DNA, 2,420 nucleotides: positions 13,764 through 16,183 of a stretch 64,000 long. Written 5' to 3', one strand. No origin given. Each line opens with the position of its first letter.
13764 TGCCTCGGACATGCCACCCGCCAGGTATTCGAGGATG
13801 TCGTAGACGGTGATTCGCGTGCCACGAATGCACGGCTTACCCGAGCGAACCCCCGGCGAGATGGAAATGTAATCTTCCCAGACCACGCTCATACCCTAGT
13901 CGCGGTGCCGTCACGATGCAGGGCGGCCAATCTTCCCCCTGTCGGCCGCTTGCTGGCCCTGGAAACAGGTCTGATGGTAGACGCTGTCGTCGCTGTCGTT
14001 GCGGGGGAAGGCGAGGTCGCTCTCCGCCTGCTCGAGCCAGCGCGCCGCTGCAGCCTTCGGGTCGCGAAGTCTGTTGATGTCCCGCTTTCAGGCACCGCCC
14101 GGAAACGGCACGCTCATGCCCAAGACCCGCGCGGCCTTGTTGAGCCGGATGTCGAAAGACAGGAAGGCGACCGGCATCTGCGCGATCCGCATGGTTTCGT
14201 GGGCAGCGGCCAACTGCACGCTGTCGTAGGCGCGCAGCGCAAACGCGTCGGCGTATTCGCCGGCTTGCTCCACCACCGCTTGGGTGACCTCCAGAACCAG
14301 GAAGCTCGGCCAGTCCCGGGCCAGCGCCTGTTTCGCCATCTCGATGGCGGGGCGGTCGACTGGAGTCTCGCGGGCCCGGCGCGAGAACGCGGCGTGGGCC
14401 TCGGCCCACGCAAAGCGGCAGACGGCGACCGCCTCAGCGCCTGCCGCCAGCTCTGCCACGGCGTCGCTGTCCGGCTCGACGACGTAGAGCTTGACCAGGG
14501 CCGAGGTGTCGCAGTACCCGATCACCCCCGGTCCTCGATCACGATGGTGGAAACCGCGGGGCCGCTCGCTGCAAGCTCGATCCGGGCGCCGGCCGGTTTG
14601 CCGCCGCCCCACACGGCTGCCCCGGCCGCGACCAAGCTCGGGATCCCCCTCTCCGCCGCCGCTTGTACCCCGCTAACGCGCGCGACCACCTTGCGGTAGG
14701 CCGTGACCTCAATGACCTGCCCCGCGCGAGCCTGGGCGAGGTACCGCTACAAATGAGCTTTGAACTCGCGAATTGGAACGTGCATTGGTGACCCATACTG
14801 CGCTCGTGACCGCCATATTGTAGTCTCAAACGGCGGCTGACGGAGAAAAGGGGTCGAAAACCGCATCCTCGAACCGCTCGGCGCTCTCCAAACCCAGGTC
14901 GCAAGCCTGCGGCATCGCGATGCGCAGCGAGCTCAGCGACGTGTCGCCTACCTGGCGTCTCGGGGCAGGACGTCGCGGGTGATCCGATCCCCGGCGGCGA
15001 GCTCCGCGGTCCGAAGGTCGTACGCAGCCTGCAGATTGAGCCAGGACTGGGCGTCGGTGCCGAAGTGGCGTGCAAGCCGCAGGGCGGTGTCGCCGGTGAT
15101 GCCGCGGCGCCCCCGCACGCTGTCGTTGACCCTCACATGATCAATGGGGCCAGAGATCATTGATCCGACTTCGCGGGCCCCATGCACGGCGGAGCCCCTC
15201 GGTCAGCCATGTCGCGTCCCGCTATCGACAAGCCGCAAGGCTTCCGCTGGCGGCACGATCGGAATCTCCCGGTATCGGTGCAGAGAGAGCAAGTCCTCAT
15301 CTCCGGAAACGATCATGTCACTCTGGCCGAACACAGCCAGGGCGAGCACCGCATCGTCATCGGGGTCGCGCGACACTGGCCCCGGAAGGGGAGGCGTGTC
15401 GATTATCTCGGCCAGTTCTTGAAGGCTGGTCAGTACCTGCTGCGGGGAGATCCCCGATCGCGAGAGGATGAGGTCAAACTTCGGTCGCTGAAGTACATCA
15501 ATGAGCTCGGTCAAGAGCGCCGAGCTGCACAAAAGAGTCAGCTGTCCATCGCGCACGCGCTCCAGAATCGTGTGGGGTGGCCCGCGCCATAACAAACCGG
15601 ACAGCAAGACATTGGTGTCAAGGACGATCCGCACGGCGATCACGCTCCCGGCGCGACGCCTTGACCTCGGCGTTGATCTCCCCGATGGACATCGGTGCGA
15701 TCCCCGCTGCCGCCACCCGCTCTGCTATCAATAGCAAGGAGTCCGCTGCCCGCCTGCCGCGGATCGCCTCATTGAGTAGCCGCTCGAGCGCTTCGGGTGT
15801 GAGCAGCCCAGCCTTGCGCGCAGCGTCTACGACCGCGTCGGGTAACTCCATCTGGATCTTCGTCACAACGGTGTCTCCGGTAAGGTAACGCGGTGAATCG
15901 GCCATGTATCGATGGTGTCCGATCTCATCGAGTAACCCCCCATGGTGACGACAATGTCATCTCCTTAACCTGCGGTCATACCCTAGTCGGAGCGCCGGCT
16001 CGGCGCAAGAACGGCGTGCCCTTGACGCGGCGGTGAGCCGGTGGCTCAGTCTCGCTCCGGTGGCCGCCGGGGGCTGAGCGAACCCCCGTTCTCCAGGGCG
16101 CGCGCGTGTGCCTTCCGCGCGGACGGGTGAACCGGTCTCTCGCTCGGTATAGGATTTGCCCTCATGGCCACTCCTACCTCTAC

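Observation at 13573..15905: Toxin-antitoxin 'graveyard': intact modules butt directly against truncated remnants of older modules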

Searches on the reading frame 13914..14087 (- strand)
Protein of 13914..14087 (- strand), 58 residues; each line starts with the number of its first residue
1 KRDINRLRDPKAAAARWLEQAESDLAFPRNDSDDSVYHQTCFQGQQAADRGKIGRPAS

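Call 6: search_protein_families(library=pfam, max_evalue=1, proteins=[window:13914-14087:-])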
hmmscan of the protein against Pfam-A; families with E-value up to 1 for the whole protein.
seq(58 aa): 1 family
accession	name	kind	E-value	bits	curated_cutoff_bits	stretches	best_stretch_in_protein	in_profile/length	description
PF05168.19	HEPN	-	0.00035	21.2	22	1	15-48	2-35/117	HEPN domain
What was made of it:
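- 13911..14087 (-): HEPN toxin remnant: about the N-terminal third, lacking both its start codon and its C-terminal two-thirds. PF05168 model positions 2-35 of 117, E=3.5e-4 (call 6).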

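Call 7: search_protein_families(library=ncbifam, max_evalue=1, proteins=[window:13914-14087:-])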
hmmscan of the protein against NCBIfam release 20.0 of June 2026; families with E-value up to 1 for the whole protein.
seq(58 aa): 0 families

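Call 36: find_homologous_proteins(query=window:13914-14087:-, max_evalue=0.01)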
Query seq(58 aa): no candidate shares three 5-residue words with the query. No homologue found.
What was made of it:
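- Tried and rejected: A word-indexed homologue search with the 58-aa HEPN fragment found nothing (call 36).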

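Call 37: search_solved_structures(query=window:13914-14087:-, max_evalue=10, show_alignments=3)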
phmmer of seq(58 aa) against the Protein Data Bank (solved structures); distinct sequences matched with E-value up to 10: 6.
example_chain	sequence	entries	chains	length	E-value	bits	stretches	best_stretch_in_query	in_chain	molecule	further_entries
1wol_A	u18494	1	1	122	0.064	17.1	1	16-51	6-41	122aa long conserved hypothetical protein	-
1o3u_A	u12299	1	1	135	0.16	15.9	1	18-51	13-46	conserved hypothetical protein TM0613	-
2kbx_A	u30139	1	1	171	0.34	14.9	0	7-49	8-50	Integrin-linked protein kinase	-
1ufb_A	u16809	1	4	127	0.36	14.8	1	14-51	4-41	TT1696 protein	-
3f6q_A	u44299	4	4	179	0.39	14.7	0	7-49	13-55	Integrin-linked protein kinase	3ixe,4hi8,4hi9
3o10_A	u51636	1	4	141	1.1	13.3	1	13-43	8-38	Sacsin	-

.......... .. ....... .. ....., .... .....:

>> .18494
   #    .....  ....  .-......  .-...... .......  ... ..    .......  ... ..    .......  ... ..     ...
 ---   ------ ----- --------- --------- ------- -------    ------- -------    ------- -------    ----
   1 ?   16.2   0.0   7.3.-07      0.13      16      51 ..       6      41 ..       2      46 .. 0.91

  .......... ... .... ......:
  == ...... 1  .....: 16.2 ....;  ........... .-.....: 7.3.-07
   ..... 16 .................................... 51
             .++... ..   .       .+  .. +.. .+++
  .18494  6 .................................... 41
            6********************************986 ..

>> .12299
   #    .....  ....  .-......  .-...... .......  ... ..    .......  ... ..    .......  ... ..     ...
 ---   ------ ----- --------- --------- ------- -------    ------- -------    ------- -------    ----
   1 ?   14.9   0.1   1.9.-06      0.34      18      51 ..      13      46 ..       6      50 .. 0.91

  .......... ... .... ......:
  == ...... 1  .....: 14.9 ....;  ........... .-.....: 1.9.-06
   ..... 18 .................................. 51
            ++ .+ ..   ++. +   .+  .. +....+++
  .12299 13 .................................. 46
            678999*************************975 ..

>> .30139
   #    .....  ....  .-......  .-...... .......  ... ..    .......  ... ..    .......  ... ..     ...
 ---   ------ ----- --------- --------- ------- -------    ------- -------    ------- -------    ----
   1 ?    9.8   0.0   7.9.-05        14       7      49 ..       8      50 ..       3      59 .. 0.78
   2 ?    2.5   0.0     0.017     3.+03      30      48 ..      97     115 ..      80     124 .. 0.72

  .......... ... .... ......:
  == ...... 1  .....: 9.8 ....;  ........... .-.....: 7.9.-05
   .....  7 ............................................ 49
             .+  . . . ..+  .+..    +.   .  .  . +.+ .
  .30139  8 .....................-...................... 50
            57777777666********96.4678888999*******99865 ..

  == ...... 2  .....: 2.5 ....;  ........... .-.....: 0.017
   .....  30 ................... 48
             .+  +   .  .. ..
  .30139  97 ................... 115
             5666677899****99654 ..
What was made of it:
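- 13911..14087 (-): HEPN structures 1wol, 1o3u, 1ufb and 3o10 are among the top six PDB matches (call 37).
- On HEPN toxin (PF05168) / HEPN-MNT module: PDB HEPN proteins align only over their residues 4-46 (call 37).
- Checked: Four of its six best PDB sequence matches are HEPN proteins, aligned to their residues 4-46 (call 37).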

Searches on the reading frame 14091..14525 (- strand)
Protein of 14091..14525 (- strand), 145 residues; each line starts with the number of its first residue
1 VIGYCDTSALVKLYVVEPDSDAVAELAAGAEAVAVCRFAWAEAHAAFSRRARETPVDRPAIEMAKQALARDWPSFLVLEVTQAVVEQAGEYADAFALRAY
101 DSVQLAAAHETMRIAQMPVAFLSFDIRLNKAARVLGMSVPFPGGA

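Call 6: search_protein_families(library=pfam, max_evalue=1, proteins=[window:14091-14525:-])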
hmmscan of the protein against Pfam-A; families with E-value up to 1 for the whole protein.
seq(145 aa): 1 family
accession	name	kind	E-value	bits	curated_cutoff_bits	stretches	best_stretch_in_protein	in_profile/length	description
PF01850.27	PIN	-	3.5e-10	41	23.6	1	4-133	2-119/120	PIN domain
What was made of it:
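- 14088..14525 (-): Apparently intact VapC (PIN) toxin. PF01850 E=3.5e-10, model positions 2-119 of 120 (call 6).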

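Call 7: search_protein_families(library=ncbifam, max_evalue=1, proteins=[window:14091-14525:-])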
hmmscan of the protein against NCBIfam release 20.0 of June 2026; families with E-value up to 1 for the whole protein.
seq(145 aa): 1 family
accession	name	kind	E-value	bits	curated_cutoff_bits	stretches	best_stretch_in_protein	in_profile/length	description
NF007368.0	PRK09866.1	equivalog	0.38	9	1146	1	41-127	365-442/742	clamp-binding protein CrfC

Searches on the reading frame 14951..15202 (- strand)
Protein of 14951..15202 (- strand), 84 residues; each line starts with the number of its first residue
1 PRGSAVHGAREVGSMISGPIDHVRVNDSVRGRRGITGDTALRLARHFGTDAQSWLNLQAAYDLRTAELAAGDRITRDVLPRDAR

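Call 6: search_protein_families(library=pfam, max_evalue=1, proteins=[window:14951-15202:-])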
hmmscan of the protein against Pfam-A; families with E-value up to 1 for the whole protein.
seq(84 aa): 2 families
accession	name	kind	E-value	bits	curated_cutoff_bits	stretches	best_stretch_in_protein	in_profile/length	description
PF01381.28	HTH_3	-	0.13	12.7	23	1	24-51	25-52/55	Helix-turn-helix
PF11637.13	UvsW-1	-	0.25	11.9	25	0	10-34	22-45/56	UvsW.1 domain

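Call 7: search_protein_families(library=ncbifam, max_evalue=1, proteins=[window:14951-15202:-])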
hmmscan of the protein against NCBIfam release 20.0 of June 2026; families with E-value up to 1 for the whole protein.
seq(84 aa): 1 family
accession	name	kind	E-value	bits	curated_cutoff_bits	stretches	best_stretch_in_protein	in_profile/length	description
TIGR02607.1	antidote_HigA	equivalog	7.9e-15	54.5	47.7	1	20-67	32-79/81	HigA family addiction module antitoxin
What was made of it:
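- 14948..15132 (-): HigA antitoxin remnant (C-terminal about 60 codons); the ORF extends to the GTG at 15187. TIGR02607 model positions 32-79 of 81, E=7.9e-15 (call 7).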

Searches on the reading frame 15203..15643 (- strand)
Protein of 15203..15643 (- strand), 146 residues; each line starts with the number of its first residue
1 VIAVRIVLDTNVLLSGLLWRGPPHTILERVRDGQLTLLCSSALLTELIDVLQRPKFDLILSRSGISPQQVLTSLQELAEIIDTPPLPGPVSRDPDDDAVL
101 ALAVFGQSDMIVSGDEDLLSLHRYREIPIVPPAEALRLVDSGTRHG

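Call 6: search_protein_families(library=pfam, max_evalue=1, proteins=[window:15206-15643:-])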
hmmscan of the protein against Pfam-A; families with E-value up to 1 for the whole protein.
seq(146 aa): 6 families
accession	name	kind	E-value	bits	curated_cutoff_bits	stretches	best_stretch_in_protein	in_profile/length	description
PF13470.12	PIN_3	-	4.5e-19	69.8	27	1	5-116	1-114/115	PIN domain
PF24109.1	DUF7384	-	0.00011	22.7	27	1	4-51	5-53/153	Family of unknown function (DUF7384)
PF01850.27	PIN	-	0.0012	19.9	23.6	1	6-62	1-48/120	PIN domain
PF10130.15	PIN_2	-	0.0059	17.3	22.4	0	7-82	1-69/133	PIN domain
PF16101.10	PRIMA1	-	0.11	12.7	38.6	1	32-96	11-75/158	Proline-rich membrane anchor 1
PF16289.11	PIN_12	-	0.29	11.9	32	1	6-53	1-51/172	PIN domain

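Call 7: search_protein_families(library=ncbifam, max_evalue=1, proteins=[window:15206-15643:-])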
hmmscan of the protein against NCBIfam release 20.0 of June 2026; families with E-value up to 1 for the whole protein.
seq(146 aa): 1 family
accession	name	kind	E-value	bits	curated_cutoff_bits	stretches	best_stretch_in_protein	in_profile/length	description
TIGR00305.1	TIGR00305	equivalog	3.5e-22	78.9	29.15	1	5-121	1-115/115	putative toxin-antitoxin system toxin component, PIN family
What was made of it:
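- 15203..15643 (-): Apparently intact PIN_3 toxin. PF13470 E=4.5e-19 and TIGR00305 E=3.5e-22 (calls 6, 7).
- Checked: AT95 (15618-15905, minus strand) overlaps a PIN_3 toxin (15203-15643; PF13470 E=4.5e-19, TIGR00305 E=3.5e-22; calls 6, 7).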

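Call 10: find_encoding_contigs(protein=window:15203-15643:-, flank=10000, max_places=10)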
Protein window:15203-15643:- (146 aa): no gene with exactly this product is on record in the collection.
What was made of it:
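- Tried and rejected: An exact-protein look-up of the PIN_3 toxin found no record (call 10).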

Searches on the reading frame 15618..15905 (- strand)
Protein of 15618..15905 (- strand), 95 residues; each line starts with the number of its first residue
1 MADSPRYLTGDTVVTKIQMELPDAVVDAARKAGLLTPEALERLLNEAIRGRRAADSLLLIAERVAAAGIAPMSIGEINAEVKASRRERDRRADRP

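Call 6: search_protein_families(library=pfam, max_evalue=1, proteins=[window:15621-15905:-])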
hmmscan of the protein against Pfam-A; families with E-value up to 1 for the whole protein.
seq(95 aa): 1 family
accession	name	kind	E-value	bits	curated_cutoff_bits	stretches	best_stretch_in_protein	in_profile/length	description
PF20960.2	Bag6_BAGS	-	0.058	14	22.9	1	18-45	2-32/53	Bag6, BAG-similar domain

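Call 7: search_protein_families(library=ncbifam, max_evalue=1, proteins=[window:15621-15905:-])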
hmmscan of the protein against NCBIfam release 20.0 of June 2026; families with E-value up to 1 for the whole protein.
seq(95 aa): 0 families
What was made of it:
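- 15618..15905 (-): AT95, the cognate antitoxin of the PIN_3 toxin (no curated family). No Pfam or NCBIfam match (calls 6, 7).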

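Call 27: find_encoding_contigs(protein=window:15618-15905:-, flank=6000, max_places=10)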
Protein window:15618-15905:- (95 aa): 23 contigs read that carry it; 10 places shown.
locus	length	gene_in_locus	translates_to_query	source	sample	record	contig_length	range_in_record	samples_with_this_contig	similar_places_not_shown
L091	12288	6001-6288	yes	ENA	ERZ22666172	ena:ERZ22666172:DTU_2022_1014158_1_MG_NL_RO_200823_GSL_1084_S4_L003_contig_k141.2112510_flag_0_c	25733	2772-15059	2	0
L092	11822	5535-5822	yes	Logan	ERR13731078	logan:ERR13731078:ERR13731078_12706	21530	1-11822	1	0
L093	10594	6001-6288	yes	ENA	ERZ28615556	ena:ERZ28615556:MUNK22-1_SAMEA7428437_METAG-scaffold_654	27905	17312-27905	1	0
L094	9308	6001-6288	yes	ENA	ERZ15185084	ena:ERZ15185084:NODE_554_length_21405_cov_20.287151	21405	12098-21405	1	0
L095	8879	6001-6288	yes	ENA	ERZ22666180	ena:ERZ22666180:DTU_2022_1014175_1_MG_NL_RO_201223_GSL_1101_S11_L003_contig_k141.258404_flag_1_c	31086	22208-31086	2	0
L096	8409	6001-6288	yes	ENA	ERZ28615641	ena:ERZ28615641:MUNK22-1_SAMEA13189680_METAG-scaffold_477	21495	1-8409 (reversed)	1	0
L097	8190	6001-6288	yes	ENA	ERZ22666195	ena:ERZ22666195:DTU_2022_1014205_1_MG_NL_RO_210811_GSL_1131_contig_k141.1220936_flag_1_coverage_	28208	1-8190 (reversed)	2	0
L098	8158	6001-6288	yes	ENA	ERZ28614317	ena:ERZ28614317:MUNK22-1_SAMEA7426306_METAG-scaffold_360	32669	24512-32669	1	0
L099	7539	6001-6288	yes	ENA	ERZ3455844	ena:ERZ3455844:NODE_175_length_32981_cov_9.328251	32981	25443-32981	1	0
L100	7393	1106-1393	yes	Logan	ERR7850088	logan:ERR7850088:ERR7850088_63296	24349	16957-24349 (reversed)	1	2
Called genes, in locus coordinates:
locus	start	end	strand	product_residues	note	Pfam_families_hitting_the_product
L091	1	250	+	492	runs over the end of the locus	PF04715:, PF00425:Chorismate_bind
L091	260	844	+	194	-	PF00117:GATase, PF07722:Peptidase_C26 (faint)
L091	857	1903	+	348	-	PF02885:Glycos_trans_3N, PF00591:Glycos_transf_3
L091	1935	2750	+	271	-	PF00218:IGPS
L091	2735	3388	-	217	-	PF00027:cNMP_binding, PF13545:HTH_Crp_2, PF00325:Crp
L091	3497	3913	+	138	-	PF02566:OsmC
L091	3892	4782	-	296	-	PF08448:PAS_4 (faint), PF00990:GGDEF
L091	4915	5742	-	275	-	PF00005:ABC_tran, PF13304:AAA_21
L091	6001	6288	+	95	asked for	-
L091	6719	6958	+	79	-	-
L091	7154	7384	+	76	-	-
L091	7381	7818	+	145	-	PF01850:PIN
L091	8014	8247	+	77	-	PF04255:DUF433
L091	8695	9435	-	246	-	PF07963:N_methyl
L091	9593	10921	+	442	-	PF00211:Guanylate_cyc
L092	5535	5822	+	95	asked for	-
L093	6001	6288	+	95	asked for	-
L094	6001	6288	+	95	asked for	-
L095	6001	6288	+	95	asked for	-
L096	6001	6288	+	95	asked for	-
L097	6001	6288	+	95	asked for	-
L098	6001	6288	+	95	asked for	-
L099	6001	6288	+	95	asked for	-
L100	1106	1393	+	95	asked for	-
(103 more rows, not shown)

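Call 39: find_related_loci(query=window:15618-15905:-, collection=metagenome_contigs, flank=5000)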
Query window:15618-15905:- (95 aa) in metagenome_contigs; peptide patterns used: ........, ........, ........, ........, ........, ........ (x = any residue, [..] = any of these).
600 stretches matched a pattern (row limit reached: there are more); 55 encode a relative of the query (tblastn E <= 1e-3); 55 distinct loci.
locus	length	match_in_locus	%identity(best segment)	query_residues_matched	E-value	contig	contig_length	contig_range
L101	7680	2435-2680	72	11-92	4e-32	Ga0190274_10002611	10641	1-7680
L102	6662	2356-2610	66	11-95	2e-31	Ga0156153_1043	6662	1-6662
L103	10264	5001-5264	66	5-92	3e-31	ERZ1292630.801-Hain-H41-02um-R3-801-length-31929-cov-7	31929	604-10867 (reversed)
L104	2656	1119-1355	73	14-92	5e-31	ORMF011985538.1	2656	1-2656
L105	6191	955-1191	73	14-92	1e-30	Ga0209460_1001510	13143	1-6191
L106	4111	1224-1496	64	2-92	3e-30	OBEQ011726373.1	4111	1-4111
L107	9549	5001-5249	66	9-91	8e-30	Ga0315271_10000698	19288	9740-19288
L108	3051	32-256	73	14-88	2e-29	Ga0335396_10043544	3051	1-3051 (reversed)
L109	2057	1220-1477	63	7-92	5e-29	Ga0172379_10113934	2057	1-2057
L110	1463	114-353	68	14-93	3e-28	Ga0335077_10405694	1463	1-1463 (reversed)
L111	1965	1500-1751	68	9-92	8e-28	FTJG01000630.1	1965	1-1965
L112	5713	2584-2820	65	10-88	6e-28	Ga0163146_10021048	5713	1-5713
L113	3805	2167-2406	66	14-93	1e-27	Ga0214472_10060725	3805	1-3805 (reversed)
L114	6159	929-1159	68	6-82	1e-27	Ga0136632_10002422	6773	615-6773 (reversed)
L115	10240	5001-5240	68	13-92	1e-27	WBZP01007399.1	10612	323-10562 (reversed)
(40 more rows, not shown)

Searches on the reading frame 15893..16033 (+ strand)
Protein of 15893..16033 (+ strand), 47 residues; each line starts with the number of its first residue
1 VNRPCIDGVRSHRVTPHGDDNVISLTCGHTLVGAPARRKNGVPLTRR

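Call 43: search_protein_families(library=pfam, max_evalue=1, proteins=[window:15893-16033:+])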
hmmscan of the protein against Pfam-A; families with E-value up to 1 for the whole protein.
seq(47 aa): 0 families
